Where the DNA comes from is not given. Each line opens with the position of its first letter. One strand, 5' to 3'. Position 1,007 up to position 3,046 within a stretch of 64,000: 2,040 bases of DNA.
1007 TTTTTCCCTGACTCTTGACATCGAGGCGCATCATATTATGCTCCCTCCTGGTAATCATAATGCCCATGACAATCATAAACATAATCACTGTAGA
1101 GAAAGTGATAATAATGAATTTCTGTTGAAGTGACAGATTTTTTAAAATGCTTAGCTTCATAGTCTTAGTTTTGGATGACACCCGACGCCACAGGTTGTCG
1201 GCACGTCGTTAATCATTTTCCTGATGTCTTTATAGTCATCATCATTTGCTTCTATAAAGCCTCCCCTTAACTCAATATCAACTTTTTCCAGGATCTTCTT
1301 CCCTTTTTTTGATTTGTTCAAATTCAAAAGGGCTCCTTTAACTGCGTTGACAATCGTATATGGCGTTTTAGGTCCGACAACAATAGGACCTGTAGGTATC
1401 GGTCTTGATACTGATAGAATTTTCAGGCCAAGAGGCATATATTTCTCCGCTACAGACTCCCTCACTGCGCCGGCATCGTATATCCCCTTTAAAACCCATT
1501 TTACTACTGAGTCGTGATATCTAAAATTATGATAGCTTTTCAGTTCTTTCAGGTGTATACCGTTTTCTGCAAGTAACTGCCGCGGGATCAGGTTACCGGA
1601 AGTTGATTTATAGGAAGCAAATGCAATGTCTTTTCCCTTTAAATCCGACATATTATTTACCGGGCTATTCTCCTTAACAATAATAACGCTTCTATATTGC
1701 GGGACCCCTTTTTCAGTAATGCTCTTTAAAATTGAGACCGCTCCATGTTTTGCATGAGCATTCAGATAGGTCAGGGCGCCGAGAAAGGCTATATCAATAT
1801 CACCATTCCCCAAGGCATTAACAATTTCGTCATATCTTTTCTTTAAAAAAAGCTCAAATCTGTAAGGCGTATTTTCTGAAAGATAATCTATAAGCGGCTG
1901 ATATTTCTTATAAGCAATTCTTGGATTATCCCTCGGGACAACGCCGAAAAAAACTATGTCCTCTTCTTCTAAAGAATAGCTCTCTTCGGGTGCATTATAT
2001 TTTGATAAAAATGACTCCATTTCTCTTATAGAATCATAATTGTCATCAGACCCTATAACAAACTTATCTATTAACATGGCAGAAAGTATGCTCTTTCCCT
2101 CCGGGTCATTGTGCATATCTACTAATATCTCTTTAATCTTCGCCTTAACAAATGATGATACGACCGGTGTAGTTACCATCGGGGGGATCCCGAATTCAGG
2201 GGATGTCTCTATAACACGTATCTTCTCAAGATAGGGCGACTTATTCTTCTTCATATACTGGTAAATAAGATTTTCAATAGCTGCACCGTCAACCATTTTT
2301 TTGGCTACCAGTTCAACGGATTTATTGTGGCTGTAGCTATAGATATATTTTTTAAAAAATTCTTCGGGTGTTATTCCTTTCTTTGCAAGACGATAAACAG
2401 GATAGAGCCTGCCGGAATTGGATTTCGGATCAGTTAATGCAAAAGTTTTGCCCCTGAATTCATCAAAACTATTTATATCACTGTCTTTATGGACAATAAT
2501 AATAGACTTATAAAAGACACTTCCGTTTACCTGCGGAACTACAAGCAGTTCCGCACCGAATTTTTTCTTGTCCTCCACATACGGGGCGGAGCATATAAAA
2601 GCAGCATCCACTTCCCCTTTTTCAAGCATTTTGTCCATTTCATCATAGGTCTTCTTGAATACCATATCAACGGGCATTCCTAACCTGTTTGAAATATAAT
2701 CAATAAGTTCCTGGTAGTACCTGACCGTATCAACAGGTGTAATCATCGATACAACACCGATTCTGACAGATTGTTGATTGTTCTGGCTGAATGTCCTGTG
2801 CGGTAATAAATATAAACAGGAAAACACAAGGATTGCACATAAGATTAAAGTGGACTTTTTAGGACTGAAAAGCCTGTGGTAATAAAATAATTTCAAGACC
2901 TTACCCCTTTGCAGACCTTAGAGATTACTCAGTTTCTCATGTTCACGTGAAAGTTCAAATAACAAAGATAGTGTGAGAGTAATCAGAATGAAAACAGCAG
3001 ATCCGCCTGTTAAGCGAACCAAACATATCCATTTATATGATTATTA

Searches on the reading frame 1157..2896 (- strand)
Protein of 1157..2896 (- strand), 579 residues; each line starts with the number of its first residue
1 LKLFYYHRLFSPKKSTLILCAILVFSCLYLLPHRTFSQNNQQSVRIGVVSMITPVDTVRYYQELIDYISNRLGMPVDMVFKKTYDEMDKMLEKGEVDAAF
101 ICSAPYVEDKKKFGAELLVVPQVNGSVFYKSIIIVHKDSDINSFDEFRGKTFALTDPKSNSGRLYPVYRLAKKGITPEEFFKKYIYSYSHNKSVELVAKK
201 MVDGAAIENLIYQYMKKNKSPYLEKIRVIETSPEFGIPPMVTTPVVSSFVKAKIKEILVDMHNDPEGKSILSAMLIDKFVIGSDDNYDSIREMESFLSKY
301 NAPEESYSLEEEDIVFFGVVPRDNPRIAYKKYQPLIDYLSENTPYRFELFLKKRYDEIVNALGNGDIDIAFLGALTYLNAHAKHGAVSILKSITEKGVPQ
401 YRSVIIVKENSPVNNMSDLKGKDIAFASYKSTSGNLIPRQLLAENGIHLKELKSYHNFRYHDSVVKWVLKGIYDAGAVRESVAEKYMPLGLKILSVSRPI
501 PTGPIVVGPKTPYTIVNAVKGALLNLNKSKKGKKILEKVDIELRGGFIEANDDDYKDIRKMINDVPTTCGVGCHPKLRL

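Call 89: search_protein_families(library=pfam, alignment_id=A7, max_evalue=0.001)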
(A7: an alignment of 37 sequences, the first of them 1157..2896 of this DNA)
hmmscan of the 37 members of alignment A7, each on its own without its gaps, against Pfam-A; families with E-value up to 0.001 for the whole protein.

A. member 1, window:1157-2896:- (579 aa): 6 families
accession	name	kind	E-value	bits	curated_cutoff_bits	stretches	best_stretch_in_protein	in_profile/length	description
PF12974.12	Phosphonate-bd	-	4.2e-133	442.6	27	2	317-555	1-242/242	ABC transporter, phosphonate, periplasmic substrate-binding protein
PF09084.16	NMT1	-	2.4e-09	37.9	20.5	0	358-454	34-124/216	NMT1/THI5 like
PF16868.10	NMT1_3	-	9.6e-06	25.9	27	0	357-464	43-153/289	NMT1-like family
PF12727.12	PBP_like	-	2.6e-05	23.9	27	0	406-486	74-158/193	PBP superfamily domain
PF13531.11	SBP_bac_11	-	6.4e-05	23.3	25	0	364-501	44-185/227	Bacterial extracellular solute-binding protein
PF03180.19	Lipoprotein_9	-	0.00068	19.3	27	0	83-167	35-115/236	NlpA lipoprotein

B. families by the number of members that match (of 37 scanned): 91 families (the first 25 are shown)
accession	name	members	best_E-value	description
PF13191.12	AAA_16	3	4.8e-05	AAA ATPase domain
PF00437.27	T2SSE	2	7.2e-146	Type II/IV secretion system protein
PF00158.32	Sigma54_activat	2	4.2e-71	Sigma-54 interaction domain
PF25601.1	AAA_lid_14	2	9.5e-26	AAA+ ATPase lid domain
PF14532.12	Sigma54_activ_2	2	2.4e-23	Sigma-54 interaction domain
PF00753.33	Lactamase_B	2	5e-17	Metallo-beta-lactamase superfamily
PF00004.35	AAA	2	1.7e-08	ATPase family associated with various cellular activities (AAA)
PF07728.20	AAA_5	2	6.6e-08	AAA domain (dynein-related subfamily)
PF05221.23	AdoHcyase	1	3e-154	S-adenosyl-L-homocysteine hydrolase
PF02867.20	Ribonuc_red_lgC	1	4.6e-144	Ribonucleotide reductase, barrel domain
PF12974.12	Phosphonate-bd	1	4.2e-133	ABC transporter, phosphonate, periplasmic substrate-binding protein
PF00670.27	AdoHcyase_NAD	1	1.1e-82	S-adenosyl-L-homocysteine hydrolase, NAD binding domain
PF00482.28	T2SSF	1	9.3e-69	Type II secretion system (T2SS), protein F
PF03772.21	Competence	1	2.4e-59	Competence protein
PF01483.27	P_proprotein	1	6e-38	Proprotein convertase P-domain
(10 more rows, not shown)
